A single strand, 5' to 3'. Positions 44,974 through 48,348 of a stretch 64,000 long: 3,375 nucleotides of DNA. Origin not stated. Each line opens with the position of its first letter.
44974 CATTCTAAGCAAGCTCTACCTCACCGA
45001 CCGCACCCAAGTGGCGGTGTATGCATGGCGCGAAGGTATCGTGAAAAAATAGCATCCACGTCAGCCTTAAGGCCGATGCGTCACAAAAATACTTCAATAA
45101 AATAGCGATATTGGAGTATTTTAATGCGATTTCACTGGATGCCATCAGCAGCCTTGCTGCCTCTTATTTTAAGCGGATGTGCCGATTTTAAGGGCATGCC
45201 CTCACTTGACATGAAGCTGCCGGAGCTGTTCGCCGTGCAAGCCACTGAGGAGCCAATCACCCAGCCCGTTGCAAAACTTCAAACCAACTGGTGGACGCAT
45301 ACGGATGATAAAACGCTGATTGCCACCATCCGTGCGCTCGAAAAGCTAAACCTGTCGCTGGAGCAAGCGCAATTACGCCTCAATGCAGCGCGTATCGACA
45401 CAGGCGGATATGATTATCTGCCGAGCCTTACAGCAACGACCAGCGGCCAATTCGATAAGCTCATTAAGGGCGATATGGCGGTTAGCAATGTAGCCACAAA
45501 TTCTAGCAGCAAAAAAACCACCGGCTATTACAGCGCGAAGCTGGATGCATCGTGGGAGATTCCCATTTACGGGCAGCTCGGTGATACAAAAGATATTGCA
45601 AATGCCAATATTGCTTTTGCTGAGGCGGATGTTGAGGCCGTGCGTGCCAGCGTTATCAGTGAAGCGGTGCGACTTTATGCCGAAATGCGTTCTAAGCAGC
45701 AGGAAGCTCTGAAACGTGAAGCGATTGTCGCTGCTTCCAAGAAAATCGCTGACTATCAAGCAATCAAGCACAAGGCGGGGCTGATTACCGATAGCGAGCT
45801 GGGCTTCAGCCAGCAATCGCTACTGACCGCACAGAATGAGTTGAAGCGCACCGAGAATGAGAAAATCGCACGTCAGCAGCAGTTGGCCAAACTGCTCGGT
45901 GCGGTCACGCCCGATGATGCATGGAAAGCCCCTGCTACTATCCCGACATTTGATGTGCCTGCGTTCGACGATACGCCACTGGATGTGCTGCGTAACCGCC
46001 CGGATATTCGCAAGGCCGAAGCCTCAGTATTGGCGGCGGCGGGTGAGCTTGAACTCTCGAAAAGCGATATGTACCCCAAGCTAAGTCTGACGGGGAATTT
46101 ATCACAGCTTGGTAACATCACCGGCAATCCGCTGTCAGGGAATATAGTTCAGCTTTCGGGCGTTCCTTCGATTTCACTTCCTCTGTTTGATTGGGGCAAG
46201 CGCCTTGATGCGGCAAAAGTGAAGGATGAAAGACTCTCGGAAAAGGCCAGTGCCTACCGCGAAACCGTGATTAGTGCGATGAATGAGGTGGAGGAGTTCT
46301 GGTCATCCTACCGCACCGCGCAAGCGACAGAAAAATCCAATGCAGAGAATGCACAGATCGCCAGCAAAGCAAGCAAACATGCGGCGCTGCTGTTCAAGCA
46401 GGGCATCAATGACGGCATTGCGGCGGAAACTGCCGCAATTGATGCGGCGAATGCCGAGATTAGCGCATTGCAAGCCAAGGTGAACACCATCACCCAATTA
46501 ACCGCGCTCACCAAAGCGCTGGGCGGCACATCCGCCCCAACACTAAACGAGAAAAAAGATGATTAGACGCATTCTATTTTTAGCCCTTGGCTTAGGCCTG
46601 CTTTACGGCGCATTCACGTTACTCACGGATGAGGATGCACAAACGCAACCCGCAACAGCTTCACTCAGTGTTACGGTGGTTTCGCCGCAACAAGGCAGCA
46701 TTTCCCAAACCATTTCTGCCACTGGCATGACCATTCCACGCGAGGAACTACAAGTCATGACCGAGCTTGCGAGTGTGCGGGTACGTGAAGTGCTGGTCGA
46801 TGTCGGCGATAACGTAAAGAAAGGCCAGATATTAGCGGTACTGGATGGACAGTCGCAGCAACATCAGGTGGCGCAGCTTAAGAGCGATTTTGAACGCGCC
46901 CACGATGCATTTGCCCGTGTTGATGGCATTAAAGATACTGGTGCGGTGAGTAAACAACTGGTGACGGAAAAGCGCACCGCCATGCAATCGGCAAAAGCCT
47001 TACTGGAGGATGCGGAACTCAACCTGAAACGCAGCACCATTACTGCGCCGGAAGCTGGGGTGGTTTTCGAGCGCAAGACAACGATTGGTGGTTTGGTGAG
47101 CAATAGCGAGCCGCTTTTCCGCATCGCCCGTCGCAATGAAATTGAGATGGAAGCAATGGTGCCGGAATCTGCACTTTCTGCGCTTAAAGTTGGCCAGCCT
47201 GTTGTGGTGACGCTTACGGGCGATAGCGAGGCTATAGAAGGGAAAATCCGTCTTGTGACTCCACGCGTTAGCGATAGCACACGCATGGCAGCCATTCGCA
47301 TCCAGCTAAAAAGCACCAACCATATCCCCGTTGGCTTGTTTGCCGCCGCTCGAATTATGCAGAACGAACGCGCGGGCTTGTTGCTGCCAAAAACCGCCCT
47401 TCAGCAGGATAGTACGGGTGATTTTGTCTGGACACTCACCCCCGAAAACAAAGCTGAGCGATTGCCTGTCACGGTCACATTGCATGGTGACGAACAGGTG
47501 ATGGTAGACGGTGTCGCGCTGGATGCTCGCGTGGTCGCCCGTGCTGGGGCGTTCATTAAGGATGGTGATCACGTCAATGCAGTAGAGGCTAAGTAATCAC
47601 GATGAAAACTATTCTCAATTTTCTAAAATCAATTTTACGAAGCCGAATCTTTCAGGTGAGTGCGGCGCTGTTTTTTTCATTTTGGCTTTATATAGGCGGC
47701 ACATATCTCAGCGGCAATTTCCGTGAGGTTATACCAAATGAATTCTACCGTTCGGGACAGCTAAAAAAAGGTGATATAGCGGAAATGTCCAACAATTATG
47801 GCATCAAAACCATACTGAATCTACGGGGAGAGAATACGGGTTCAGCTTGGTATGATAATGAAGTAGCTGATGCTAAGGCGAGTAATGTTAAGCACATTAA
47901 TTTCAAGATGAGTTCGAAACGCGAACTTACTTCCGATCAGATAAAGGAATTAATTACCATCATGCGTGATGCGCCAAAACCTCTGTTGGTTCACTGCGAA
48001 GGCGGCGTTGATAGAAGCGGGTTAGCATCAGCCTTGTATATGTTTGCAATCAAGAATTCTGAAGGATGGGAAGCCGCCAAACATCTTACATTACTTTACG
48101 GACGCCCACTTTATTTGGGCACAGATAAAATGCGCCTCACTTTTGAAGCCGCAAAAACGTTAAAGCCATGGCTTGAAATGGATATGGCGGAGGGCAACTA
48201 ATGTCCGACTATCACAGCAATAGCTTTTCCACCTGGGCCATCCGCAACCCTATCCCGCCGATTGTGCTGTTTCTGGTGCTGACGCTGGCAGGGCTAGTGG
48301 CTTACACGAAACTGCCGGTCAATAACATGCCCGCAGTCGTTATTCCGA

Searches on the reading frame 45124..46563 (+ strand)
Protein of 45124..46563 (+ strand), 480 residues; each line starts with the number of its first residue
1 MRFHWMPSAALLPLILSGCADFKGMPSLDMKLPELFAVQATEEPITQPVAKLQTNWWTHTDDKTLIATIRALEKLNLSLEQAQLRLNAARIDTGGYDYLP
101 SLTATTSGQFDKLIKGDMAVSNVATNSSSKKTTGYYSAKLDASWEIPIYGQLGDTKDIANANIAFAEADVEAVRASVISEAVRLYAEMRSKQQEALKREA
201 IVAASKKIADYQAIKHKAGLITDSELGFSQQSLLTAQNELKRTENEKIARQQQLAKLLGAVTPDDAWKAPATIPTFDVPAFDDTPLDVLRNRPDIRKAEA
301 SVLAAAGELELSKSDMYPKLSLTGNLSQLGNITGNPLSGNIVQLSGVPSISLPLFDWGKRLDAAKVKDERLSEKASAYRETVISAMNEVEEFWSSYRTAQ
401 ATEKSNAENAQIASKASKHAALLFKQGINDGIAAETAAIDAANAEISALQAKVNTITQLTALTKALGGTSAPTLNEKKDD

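Call 34: search_protein_families(library=pfam, proteins=[window:45124-46563:+], max_evalue=0.01)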
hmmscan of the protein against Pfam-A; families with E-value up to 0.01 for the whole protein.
window:45124-46563:+ (480 aa): 1 family
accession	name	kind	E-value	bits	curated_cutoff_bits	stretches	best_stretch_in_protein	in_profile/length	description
PF02321.23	OEP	-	2.9e-33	115.7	22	2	288-467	8-187/187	Outer membrane efflux protein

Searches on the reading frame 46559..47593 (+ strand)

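Call 34: search_protein_families(library=pfam, proteins=[window:46559-47593:+], max_evalue=0.01)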
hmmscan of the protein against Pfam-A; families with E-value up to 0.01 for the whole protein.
window:46559-47593:+ (345 aa): 7 families
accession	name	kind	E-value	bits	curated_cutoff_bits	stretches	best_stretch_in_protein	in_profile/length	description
PF16576.10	HlyD_D23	-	4.1e-21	75.7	30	1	49-252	3-203/214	Barrel-sandwich domain of CusB or HlyD membrane-fusion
PF13437.12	HlyD_3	-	6.9e-18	65.8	22.2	1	160-254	1-97/106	HlyD family secretion protein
PF00364.28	Biotin_lipoyl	-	4.1e-06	27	22.1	0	73-96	15-37/73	Biotin-requiring enzyme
PF13533.13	Biotin_lipoyl_2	-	0.00031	20.9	29.8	1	74-96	10-32/32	Biotin-lipoyl like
PF12700.13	HlyD_2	-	0.0022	17.3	25.1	0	180-291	252-358/416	HlyD family secretion protein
PF07831.19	PYNP_C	-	0.0026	17.8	27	0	79-101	37-59/75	Pyrimidine nucleoside phosphorylase C-terminal domain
PF09134.16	Invasin_D3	-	0.0084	17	33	0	237-313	15-87/98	Invasin, domain 3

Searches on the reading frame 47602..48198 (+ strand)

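Call 34: search_protein_families(library=pfam, proteins=[window:47602-48198:+], max_evalue=0.01)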
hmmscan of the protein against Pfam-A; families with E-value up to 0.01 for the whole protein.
window:47602-48198:+ (199 aa): 8 families
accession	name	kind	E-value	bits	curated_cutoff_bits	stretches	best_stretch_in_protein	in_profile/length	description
PF22741.1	PTP-NADK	-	1.9e-11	44.1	27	1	47-151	29-133/163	DSP-PTPase phosphatase fused to NAD+ Kinase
PF13350.11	Y_phosphatase3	-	5.6e-11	43.3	22.2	1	34-149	14-152/240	Tyrosine phosphatase family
PF22784.1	PTP-SAK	-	8e-10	39.4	27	1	53-150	18-112/153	Swiss Army Knife protein, DSP-PTPase phosphatase domain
PF00782.25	DSPc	-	1.4e-06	28.6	33.5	1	60-161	11-109/133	Dual specificity phosphatase, catalytic domain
PF22785.1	Tc-R-P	-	3.9e-05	24.6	27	1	60-147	17-101/106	Polymorphic toxin system, DSP-PTPase phosphatase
PF03162.18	Y_phosphatase2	-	0.00012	22.2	27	1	39-141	6-107/165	Tyrosine phosphatase family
PF04273.18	BLH_phosphatase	-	0.00022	22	26.1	1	44-138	5-99/110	Beta-lactamase hydrolase-like protein, phosphatase-like domain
PF00102.32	Y_phosphatase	-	0.0027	17.8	20.9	1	94-149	132-193/234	Protein-tyrosine phosphatase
